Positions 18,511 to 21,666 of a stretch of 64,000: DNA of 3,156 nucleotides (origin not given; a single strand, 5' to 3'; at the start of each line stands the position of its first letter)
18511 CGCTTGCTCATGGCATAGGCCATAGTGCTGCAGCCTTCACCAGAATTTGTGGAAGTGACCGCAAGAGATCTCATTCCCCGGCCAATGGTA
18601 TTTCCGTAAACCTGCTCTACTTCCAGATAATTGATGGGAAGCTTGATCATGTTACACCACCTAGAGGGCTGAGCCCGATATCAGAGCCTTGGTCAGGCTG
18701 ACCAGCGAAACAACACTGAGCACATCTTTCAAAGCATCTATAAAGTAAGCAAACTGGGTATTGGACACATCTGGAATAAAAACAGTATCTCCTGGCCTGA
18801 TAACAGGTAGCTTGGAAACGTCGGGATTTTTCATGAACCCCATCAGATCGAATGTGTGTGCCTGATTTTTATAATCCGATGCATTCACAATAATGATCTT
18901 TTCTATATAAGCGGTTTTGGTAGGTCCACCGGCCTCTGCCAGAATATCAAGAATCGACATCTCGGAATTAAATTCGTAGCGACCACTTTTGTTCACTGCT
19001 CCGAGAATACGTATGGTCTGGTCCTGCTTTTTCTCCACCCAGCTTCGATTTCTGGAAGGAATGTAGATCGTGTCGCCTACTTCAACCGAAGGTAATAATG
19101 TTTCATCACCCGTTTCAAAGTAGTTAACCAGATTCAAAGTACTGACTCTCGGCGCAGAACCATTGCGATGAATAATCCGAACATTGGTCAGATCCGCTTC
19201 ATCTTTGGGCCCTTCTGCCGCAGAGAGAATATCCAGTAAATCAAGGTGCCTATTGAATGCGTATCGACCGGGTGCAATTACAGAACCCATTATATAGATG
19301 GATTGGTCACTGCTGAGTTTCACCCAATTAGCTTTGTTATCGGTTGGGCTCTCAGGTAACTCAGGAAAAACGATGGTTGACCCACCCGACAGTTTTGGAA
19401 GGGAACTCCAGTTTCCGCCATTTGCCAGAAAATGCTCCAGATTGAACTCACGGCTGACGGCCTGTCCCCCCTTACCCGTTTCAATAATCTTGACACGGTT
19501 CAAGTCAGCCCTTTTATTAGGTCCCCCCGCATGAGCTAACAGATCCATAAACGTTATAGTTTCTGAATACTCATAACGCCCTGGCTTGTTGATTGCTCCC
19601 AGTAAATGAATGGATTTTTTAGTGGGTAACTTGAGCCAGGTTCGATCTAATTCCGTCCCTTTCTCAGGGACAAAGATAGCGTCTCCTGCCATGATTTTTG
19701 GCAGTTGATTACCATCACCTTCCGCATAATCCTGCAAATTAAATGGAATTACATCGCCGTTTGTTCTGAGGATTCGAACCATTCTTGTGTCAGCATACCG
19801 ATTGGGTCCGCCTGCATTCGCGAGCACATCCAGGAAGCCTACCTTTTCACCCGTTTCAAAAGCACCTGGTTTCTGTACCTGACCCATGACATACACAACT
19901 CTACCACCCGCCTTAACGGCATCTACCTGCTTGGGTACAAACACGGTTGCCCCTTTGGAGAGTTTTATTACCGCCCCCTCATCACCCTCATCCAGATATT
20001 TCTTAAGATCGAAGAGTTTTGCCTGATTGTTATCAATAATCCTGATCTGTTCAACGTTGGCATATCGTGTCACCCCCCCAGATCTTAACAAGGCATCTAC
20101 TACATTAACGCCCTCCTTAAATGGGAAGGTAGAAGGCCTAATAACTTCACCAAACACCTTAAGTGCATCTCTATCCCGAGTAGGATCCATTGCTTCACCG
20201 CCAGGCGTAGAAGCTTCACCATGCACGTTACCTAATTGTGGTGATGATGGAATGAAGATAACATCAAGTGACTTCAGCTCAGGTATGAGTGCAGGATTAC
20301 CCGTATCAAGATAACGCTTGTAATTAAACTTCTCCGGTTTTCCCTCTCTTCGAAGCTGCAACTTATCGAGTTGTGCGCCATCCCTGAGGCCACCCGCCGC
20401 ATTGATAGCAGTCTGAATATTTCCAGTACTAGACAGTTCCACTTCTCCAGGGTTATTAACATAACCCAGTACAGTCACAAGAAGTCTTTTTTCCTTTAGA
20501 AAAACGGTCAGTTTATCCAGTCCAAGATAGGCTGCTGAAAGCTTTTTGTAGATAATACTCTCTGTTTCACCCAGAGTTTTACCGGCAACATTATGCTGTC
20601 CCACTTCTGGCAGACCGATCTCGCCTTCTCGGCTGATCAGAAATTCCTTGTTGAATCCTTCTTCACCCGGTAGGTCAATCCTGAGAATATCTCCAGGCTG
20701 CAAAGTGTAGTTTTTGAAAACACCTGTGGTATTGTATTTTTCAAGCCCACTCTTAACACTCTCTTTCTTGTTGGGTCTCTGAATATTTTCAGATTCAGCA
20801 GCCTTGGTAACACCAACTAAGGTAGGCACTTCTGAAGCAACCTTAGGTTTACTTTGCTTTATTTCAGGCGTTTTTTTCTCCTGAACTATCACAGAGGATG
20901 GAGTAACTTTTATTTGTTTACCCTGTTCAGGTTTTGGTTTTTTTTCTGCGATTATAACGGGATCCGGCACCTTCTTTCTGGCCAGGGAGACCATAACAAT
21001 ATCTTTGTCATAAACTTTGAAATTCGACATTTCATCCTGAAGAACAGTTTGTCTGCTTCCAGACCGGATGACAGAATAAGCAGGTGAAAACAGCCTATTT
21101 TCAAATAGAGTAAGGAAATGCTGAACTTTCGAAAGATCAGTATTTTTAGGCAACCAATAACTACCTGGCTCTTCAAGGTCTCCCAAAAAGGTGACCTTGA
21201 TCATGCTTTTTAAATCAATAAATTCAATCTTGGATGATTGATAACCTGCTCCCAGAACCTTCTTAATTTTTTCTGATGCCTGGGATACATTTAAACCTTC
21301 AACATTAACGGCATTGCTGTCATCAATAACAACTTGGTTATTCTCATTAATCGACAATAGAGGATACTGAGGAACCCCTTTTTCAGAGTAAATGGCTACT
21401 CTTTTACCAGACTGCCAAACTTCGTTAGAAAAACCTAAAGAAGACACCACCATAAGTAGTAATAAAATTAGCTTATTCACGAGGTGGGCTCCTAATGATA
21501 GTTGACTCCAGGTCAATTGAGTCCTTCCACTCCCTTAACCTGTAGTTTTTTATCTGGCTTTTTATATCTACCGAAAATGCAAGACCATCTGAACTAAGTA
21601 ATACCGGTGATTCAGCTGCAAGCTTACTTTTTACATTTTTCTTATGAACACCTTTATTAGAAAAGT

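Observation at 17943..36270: An 18-kb polysaccharide locus that mirrors the Vibrio fischeri syp (symbiosis polysaccharide) locus gene for gene, with the A-D module inverted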

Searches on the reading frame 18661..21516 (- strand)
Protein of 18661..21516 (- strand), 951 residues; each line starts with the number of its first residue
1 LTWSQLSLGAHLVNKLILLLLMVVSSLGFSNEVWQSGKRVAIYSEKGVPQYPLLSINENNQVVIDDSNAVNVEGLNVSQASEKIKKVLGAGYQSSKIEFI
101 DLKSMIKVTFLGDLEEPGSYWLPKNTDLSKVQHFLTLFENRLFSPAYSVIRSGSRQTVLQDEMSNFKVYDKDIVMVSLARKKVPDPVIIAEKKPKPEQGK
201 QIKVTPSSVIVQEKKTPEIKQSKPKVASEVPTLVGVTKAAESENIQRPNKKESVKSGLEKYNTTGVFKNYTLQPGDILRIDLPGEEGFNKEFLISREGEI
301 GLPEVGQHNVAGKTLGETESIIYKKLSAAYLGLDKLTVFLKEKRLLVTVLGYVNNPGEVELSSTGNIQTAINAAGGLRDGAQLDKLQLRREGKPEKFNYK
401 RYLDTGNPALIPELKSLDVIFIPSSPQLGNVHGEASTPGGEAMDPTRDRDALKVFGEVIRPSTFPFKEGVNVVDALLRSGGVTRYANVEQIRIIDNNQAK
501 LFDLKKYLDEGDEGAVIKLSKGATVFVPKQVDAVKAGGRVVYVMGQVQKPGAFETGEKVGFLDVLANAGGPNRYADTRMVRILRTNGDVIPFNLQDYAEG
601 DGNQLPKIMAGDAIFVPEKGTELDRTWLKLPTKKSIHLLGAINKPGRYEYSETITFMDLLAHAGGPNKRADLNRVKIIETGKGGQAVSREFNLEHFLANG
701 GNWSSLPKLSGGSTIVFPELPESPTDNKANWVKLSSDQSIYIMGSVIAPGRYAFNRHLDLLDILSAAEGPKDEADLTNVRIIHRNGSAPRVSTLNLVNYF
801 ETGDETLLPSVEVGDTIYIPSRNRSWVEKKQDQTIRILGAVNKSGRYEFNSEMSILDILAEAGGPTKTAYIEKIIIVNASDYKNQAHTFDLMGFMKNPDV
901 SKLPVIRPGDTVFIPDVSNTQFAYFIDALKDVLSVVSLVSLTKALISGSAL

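Call 3: search_protein_families(library=pfam, proteins=[window:18661-21516:-])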
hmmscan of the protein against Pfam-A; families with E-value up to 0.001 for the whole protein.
window:18661-21516:- (951 aa): 3 families
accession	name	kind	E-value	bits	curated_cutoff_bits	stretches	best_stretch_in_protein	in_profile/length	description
PF22461.2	SLBB_2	-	4.2e-52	174.6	27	6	541-616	3-79/79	SLBB domain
PF10531.15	SLBB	-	1.1e-51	172.9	27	5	637-684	3-49/55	SLBB domain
PF02563.21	Poly_export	-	3.2e-17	62.9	28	1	268-332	5-68/77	Polysaccharide biosynthesis/export protein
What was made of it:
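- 18661..21516 (-): SypC-like outer-membrane polysaccharide exporter (OPX, Wza-like). It has a Poly_export domain, about six SLBB repeats and a C-terminal hydrophobic helix. An extra ~267-aa N-terminal region contains a K/P/E-rich linker. Gene callers place the start at 21480 (939 aa). Pfam domains (call 3).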

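Call 5: search_protein_families(library=ncbifam, max_evalue=0.01, proteins=[window:18661-21516:-])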
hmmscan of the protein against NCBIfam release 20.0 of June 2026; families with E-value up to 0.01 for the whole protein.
window:18661-21516:- (951 aa): 6 families
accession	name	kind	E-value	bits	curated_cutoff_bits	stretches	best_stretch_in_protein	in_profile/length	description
TIGR03027.2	pepcterm_export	equivalog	1.9e-59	200.1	180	6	828-916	77-166/169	XrtA/PEP-CTERM system exopolysaccharide export protein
TIGR03028.1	EpsE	equivalog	9.2e-50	169.2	262.65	4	269-439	1-175/239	polysaccharide export protein EpsE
NF011658.0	PRK15078.1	subfamily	2.5e-35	122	333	5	295-425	121-252/380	polysaccharide export protein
NF041843.1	EpsY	equivalog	2.6e-26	92.1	320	2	268-392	51-176/211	exopolysaccharide export protein EpsY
NF045978.1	ComEA_MAG0490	equivalog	3.9e-15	56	98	0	828-863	36-71/162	MAG0490 family ComEA-like DNA-binding protein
TIGR01959.1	nuoF_fam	equivalog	6.2e-08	31.5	558.65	0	634-675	235-277/410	NADH-quinone oxidoreductase subunit NuoF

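Call 14: find_homologous_proteins(query=window:18661-21516:-, max_evalue=1e-10)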
Query window:18661-21516:- (951 aa): 301 proteins with E <= 1e-10 among 8000 candidates; the best 120 are listed.
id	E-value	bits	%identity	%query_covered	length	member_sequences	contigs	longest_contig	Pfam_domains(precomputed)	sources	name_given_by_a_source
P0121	0.0e+0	2085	100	99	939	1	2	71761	PF10531.16,PF02563.22,PF22461.3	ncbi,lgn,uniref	ncbi:MAG: SLBB domain-containing protein [Endozoicomonas sp.]|uniref:SLBB domain-containing protein 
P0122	0.0e+0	1764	83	99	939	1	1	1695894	PF10531.16,PF02563.22,PF22461.3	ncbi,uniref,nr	ncbi:SLBB domain-containing protein [Endozoicomonas numazuensis]|uniref:SLBB domain-containing prote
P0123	0.0e+0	1675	79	99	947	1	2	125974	PF10531.16,PF02563.22,PF22461.3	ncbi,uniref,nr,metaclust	ncbi:polysaccharide biosynthesis/export family protein [Endozoicomonas arenosclerae]|uniref:polysacc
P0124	0.0e+0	1387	66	99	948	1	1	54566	PF10531.16,PF02563.22,PF22461.3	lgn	-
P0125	0.0e+0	1233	60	99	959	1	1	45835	PF10531.16,PF02563.22,PF22461.3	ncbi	ncbi:MAG: SLBB domain-containing protein [Endozoicomonas sp.]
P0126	0.0e+0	1208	57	98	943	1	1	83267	PF10531.16,PF02563.22,PF22461.3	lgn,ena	-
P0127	0.0e+0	1199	56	98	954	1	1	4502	PF10531.16,PF02563.22,PF22461.3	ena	-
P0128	0.0e+0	1176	55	98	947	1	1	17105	PF10531.16,PF02563.22,PF22461.3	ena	-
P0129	0.0e+0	1166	56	99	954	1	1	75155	PF10531.16,PF02563.22,PF22461.3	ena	-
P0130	0.0e+0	1152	56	99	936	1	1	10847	PF10531.16,PF02563.22,PF22461.3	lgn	-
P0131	0.0e+0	1123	53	99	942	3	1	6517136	PF10531.16,PF02563.22,PF22461.3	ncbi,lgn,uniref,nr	ncbi:SLBB domain-containing protein [Endozoicomonas euniceicola]|uniref:SLBB domain-containing prote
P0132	0.0e+0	1106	54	96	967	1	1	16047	PF10531.16,PF02563.22,PF22461.3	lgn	-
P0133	0.0e+0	1106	54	97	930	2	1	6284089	PF10531.16,PF02563.22,PF22461.3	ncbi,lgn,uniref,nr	ncbi:SLBB domain-containing protein [Endozoicomonas gorgoniicola]|uniref:SLBB domain-containing prot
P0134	0.0e+0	1098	54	98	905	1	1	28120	PF10531.16,PF02563.22,PF22461.3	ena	-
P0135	0.0e+0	1092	54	98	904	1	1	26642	PF10531.16,PF02563.22,PF22461.3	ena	-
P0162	1.2e-275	935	48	94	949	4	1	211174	PF10531.16,PF02563.22,PF22461.3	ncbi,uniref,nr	ncbi:SLBB domain-containing protein [Thalassotalea sp. G20_0]|uniref:SLBB domain-containing protein 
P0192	2.1e-216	739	50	70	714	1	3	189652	PF10531.16,PF02563.22,PF22461.3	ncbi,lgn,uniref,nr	ncbi:SLBB domain-containing protein [Azorhizobium doebereinerae]|uniref:SLBB domain-containing prote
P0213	8.4e-213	727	49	71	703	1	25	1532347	PF10531.16,PF02563.22,PF22461.3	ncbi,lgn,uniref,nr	ncbi:SLBB domain-containing protein [Aliivibrio fischeri]|uniref:SLBB domain-containing protein n=1 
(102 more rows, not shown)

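Call 15: find_encoding_contigs(protein=P0213, flank=10000, max_places=2)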
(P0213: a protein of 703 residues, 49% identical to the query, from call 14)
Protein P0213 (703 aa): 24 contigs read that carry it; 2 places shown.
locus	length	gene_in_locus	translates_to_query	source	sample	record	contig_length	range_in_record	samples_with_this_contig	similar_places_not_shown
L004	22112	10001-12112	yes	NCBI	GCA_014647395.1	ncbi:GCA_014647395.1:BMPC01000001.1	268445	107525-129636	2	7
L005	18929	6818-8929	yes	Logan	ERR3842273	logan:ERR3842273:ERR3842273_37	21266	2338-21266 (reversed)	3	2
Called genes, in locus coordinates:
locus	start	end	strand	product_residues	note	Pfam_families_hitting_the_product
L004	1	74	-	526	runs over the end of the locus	PF00990:GGDEF (weak), PF00563:EAL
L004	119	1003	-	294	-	PF00140:Sigma70_r1_2, PF04542:Sigma70_r2, PF04545:Sigma70_r4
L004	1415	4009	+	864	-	PF00512:HisKA, PF02518:HATPase_c, PF00072:Response_reg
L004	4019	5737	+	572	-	PF00072:Response_reg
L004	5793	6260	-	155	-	-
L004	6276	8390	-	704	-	PF21959:DUF6923, PF20009:GEVED, PF16130:DUF4842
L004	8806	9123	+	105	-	PF01740:STAS, PF13466:STAS_2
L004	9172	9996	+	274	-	PF00691:OmpA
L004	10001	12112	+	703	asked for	PF02563:Poly_export, PF10531:SLBB, PF22461:SLBB_2 (weak), PF10531:SLBB, PF22461:SLBB_2 (weak), PF10531:SLBB, PF22461:SLBB_2 (weak)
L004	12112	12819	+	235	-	-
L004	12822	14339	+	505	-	PF13581:HATPase_c_2, PF00072:Response_reg, PF07228:SpoIIE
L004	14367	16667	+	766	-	PF00672:HAMP (faint), PF00512:HisKA, PF02518:HATPase_c, PF00072:Response_reg, PF01627:Hpt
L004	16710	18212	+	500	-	PF00072:Response_reg, PF00158:Sigma54_activat, PF14532:Sigma54_activ_2, PF07728:AAA_5, PF25601:AAA_lid_14, PF02954:HTH_8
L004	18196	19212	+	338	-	PF13439:Glyco_transf_4, PF13579:Glyco_trans_4_4 (weak), PF00534:Glycos_transf_1, PF13692:Glyco_trans_1_4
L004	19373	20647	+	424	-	PF13439:Glyco_transf_4, PF00534:Glycos_transf_1, PF13692:Glyco_trans_1_4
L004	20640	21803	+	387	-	PF00534:Glycos_transf_1, PF13692:Glyco_trans_1_4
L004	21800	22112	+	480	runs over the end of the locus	PF01943:Polysacc_synt, PF13440:Polysacc_synt_3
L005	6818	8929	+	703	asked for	PF02563:Poly_export, PF10531:SLBB, PF22461:SLBB_2 (weak), PF10531:SLBB, PF22461:SLBB_2 (weak), PF10531:SLBB, PF22461:SLBB_2 (weak)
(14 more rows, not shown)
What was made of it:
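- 18661..21516 (-): In the database search, SypC of Aliivibrio, Photobacterium and Vibrio follows directly after the Endozoicomonas relatives, E ~1e-213 (calls 14, 15).
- After the Endozoicomonas relatives, the SypC-like search goes straight to proteins that lie in syp loci (calls 14, 15).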

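Call 17: find_related_loci(query=L004:20640-21803:+, collection=genome_contigs, flank=10000)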
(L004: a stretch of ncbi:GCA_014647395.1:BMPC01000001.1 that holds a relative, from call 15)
Query L004:20640-21803:+ (387 aa) in genome_contigs; peptide patterns used: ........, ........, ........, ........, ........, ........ (x = any residue, [..] = any of these).
52 stretches matched a pattern; 2 encode a relative of the query (tblastn E <= 1e-3); 2 distinct loci.
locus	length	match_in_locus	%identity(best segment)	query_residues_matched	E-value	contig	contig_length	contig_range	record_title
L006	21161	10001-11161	96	1-387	0e+0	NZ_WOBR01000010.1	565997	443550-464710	Aliivibrio fischeri strain emors.2.1 E._mors_2.1.4336_contig_10, whole genome shotgun sequence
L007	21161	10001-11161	94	1-387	0e+0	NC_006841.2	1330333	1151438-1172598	Aliivibrio fischeri ES114 chromosome II, complete sequence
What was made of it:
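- Tried and rejected: The single genome_contigs scan was spent on fetching the A. fischeri ES114 locus (call 17).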

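Call 39: search_protein_families(library=pfam, max_evalue=10, proteins=[L004:9172-9996:+, L007:1473-2180:+])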
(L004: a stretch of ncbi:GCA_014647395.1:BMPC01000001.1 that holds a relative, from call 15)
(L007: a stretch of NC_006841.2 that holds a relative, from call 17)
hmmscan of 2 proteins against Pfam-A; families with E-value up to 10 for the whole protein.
L004:9172-9996:+ (274 aa): 2 families
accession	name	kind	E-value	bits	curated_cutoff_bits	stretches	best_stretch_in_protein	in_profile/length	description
PF00691.25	OmpA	-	8.7e-19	68.1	27.2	1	157-248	2-95/98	OmpA family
PF04433.23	SWIRM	-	0.19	12.4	28.6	1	84-153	9-78/84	SWIRM domain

L007:1473-2180:+ (235 aa): 5 families
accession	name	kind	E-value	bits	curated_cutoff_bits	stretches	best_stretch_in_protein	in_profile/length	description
PF01656.29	CbiA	-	0.0011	19.4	25.4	1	25-214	1-107/125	CobQ/CobB/MinD/ParA nucleotide binding domain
PF13614.12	AAA_31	-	0.0038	17.6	27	1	23-145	2-135/177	AAA domain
PF07600.16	DUF1564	-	0.0062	16.7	25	1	89-136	16-63/167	Protein of unknown function (DUF1564)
PF16575.11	CLP1_P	-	0.078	13.2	26.6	1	34-193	5-169/188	mRNA cleavage and polyadenylation factor CLP1 P-loop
PF22505.1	RNase_J_b_CASP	-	0.14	12.4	27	1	78-110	89-121/126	Ribonuclease J, beta-CASP domain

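Call 48: find_encoding_contigs(protein=P0162, flank=10000, max_places=1)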
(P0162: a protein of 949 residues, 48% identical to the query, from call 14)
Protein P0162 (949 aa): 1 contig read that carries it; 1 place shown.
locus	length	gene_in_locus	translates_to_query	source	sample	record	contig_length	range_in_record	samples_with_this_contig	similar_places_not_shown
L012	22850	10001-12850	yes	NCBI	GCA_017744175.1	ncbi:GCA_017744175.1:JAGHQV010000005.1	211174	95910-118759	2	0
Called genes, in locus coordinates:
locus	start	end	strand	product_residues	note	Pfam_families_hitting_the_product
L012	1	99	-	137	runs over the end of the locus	-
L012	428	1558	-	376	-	PF00534:Glycos_transf_1 (weak), PF13692:Glyco_trans_1_4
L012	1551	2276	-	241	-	PF00132:Hexapep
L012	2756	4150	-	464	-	PF04932:Wzy_C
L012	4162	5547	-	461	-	PF01943:Polysacc_synt, PF13440:Polysacc_synt_3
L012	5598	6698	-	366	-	PF13439:Glyco_transf_4, PF13579:Glyco_trans_4_4, PF00534:Glycos_transf_1, PF13692:Glyco_trans_1_4, PF20706:GT4-conflict (weak)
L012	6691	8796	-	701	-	PF00990:GGDEF, PF00563:EAL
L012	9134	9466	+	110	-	PF01740:STAS, PF13466:STAS_2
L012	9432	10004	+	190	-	-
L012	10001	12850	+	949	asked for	PF02563:Poly_export, PF10531:SLBB, PF22461:SLBB_2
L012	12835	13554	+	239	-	-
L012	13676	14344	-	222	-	PF02698:DUF218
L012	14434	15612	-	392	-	-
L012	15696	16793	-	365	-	PF05958:tRNA_U5-meth_tr, PF13847:Methyltransf_31 (faint), PF13649:Methyltransf_25 (faint)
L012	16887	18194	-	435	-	PF00860:Xan_ur_permease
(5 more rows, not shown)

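Call 60: find_encoding_contigs(protein=P0192, flank=10000, max_places=1)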
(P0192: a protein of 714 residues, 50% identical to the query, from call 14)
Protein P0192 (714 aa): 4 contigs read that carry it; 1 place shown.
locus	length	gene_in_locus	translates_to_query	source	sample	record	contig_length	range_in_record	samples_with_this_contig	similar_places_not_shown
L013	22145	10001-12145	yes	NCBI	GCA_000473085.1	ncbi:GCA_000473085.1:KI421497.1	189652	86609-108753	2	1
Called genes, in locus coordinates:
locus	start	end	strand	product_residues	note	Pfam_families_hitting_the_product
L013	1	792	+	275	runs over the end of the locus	PF00941:FAD_binding_5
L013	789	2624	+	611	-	PF00111:Fer2 (weak), PF01799:Fer2_2, PF01315:Ald_Xan_dh_C, PF02738:MoCoBD_1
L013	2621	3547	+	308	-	PF20256:MoCoBD_2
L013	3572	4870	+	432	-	PF00860:Xan_ur_permease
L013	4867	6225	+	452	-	PF01979:Amidohydro_1, PF07969:Amidohydro_3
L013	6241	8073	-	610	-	PF00535:Glycos_transf_2, PF13641:Glyco_tranf_2_3, PF13632:Glyco_trans_2_3 (weak), PF02397:Bac_transf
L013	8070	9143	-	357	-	PF13439:Glyco_transf_4, PF13579:Glyco_trans_4_4 (weak), PF00534:Glycos_transf_1, PF13692:Glyco_trans_1_4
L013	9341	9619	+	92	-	PF01740:STAS, PF13466:STAS_2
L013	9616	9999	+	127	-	-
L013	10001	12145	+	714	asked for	PF02563:Poly_export, PF10531:SLBB, PF22461:SLBB_2 (weak), PF10531:SLBB (weak), PF22461:SLBB_2, PF10531:SLBB, PF22461:SLBB_2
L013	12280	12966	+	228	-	-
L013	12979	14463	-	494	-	-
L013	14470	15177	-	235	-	-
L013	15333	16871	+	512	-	PF03901:Glyco_transf_22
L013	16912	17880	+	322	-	PF00534:Glycos_transf_1 (weak), PF13692:Glyco_trans_1_4 (faint)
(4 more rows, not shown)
